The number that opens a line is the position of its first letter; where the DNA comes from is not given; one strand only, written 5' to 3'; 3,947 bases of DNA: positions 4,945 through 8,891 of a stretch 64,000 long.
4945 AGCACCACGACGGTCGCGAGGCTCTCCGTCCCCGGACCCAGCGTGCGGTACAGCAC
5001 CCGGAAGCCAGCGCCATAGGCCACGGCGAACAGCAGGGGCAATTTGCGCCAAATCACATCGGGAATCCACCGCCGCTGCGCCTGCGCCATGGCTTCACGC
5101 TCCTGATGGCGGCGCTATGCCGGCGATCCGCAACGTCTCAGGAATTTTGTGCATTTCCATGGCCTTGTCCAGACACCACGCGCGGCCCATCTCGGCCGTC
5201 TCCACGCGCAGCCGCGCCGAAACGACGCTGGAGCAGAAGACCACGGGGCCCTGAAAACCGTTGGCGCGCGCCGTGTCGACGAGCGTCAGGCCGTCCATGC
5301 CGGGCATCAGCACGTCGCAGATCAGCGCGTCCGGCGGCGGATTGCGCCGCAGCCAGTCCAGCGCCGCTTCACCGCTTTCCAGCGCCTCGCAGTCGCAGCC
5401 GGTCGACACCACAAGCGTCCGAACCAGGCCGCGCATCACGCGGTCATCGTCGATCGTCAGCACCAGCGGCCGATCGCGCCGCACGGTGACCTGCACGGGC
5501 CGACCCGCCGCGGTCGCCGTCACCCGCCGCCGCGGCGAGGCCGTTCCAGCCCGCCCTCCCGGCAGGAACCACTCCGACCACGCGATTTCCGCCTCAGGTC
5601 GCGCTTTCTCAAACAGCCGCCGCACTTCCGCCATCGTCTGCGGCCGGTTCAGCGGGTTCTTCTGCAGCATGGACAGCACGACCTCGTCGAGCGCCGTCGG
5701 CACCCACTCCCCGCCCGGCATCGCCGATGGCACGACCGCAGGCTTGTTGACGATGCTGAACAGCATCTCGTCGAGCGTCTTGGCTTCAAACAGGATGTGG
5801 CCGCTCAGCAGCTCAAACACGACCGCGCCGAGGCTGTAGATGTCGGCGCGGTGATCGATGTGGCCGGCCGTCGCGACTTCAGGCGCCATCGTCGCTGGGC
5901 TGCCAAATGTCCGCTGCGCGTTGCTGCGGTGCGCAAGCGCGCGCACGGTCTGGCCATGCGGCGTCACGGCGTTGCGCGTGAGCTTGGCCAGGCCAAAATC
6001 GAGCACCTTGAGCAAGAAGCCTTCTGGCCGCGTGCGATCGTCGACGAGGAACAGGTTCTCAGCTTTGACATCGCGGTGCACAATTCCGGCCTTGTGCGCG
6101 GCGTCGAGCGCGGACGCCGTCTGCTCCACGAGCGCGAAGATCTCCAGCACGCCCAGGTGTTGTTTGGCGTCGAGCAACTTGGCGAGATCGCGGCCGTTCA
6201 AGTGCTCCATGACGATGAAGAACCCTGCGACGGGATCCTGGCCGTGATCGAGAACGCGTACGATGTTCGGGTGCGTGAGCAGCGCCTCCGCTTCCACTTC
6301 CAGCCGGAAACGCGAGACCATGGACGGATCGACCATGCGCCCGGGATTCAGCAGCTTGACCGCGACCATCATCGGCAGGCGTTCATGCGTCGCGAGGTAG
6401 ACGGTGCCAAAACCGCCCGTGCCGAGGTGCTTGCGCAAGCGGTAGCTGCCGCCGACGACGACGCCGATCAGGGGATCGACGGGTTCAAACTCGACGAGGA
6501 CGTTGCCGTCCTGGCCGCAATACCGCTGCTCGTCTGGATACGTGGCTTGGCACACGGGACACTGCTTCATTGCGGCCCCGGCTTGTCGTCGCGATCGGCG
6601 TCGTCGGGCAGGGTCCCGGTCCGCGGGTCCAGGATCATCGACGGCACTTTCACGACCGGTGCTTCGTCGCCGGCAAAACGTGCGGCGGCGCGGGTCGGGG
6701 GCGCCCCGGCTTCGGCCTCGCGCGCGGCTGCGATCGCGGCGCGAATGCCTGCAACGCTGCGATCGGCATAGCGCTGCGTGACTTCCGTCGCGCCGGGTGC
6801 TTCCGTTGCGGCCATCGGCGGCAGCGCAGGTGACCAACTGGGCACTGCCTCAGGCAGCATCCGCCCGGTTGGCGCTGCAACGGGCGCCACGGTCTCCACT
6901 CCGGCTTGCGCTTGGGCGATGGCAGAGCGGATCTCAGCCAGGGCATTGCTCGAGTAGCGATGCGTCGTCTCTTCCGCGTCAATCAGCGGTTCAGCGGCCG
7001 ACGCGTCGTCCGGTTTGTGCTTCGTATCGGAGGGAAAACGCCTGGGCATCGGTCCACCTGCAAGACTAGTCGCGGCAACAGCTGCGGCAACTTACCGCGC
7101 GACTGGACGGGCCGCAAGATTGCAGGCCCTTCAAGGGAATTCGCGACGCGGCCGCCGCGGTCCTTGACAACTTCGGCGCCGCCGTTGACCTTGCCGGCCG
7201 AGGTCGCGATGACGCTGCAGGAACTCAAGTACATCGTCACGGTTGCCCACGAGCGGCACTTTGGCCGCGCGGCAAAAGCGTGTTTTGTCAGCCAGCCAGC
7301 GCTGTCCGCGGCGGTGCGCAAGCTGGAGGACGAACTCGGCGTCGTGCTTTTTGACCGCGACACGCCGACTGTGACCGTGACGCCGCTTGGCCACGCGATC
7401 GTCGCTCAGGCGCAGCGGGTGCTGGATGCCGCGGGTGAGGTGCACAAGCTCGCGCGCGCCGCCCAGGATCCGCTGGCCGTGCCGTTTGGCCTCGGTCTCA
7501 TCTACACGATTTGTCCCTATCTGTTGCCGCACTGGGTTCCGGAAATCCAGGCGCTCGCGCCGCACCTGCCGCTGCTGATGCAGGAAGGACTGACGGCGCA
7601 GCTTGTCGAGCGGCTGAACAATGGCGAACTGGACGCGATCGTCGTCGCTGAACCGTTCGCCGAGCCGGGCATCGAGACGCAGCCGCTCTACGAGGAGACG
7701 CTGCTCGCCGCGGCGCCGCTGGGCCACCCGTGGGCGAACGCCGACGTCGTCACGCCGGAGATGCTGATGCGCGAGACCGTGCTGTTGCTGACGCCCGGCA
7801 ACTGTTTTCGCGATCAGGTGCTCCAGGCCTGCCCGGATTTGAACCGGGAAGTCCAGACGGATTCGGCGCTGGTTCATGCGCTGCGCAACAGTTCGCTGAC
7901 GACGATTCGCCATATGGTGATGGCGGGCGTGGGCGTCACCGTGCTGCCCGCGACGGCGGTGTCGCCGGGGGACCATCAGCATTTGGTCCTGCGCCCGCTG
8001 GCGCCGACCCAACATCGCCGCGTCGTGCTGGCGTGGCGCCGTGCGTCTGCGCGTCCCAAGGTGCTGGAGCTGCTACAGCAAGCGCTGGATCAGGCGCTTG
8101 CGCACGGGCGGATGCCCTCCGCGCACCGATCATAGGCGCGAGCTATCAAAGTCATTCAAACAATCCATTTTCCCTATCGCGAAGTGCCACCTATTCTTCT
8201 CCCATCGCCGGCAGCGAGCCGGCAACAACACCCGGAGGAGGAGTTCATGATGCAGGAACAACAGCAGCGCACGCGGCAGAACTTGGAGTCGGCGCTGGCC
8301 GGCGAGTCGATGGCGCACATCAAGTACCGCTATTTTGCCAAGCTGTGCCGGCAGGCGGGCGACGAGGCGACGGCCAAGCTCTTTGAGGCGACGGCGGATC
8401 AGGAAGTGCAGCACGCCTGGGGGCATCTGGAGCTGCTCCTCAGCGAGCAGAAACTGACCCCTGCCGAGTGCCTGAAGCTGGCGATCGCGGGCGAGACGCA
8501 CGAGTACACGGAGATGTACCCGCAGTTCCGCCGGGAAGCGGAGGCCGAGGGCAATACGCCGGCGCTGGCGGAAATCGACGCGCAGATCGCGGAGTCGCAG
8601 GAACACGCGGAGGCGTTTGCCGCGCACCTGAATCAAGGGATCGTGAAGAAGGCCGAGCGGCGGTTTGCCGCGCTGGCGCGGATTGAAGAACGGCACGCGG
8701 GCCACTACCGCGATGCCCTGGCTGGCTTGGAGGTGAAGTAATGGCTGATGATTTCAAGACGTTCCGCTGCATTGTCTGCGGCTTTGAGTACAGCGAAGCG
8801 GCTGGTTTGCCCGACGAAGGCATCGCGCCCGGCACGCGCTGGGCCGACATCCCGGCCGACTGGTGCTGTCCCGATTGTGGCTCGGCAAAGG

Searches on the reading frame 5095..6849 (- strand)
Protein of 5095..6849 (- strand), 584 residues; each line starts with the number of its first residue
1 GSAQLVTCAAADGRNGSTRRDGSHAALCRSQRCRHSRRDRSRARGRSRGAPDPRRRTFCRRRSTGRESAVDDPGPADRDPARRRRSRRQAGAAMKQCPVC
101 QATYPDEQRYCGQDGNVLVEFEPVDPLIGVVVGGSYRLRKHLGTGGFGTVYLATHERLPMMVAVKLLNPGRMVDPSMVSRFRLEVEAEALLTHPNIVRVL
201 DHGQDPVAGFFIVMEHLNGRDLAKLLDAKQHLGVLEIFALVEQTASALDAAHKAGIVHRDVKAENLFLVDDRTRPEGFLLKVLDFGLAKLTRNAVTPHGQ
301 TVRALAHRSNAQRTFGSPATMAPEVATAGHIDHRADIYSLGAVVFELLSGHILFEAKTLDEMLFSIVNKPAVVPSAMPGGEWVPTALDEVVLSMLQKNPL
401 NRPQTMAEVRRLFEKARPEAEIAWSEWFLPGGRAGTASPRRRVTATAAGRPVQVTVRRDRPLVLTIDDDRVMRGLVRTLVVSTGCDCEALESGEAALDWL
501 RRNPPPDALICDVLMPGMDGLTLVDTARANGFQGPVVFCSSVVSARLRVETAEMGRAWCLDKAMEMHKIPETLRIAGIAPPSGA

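Call 63: search_protein_families(library=pfam, proteins=[window:5095-6849:-], max_evalue=0.00001)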
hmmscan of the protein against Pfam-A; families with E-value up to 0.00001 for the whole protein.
window:5095-6849:- (584 aa): 3 families
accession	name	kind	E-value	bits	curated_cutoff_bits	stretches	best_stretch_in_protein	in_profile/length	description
PF00069.31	Pkinase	-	7e-43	147.4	31.7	1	136-406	1-255/263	Protein kinase domain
PF07714.23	PK_Tyr_Ser-Thr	-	4.2e-26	92.2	23.1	1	138-405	3-251/258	Protein tyrosine and serine/threonine kinase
PF00072.30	Response_reg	-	5.7e-18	65.6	30.2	1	463-573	1-110/111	Response regulator receiver domain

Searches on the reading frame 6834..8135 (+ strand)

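Call 63: search_protein_families(library=pfam, proteins=[window:6834-8135:+], max_evalue=0.00001)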
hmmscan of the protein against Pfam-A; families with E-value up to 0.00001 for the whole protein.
window:6834-8135:+ (433 aa): 2 families
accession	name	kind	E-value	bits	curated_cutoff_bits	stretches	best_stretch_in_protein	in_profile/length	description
PF03466.25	LysR_substrate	-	7.8e-41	140.2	28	1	220-420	10-206/209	LysR substrate binding domain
PF00126.33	HTH_1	-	3.3e-19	69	26.6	1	128-186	1-59/60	Bacterial regulatory helix-turn-helix protein, lysR family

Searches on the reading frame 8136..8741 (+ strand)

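Call 65: search_protein_families(library=pfam, proteins=[window:8136-8741:+], max_evalue=0.00001)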
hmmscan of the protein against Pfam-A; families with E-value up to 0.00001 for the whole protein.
window:8136-8741:+ (201 aa): 2 families
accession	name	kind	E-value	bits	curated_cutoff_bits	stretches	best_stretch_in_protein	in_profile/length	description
PF02915.23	Rubrerythrin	-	5.8e-15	56.3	22.8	1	49-164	2-136/137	Rubrerythrin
PF00210.30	Ferritin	-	2.9e-06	27.7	24.5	0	43-99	78-134/142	Ferritin-like domain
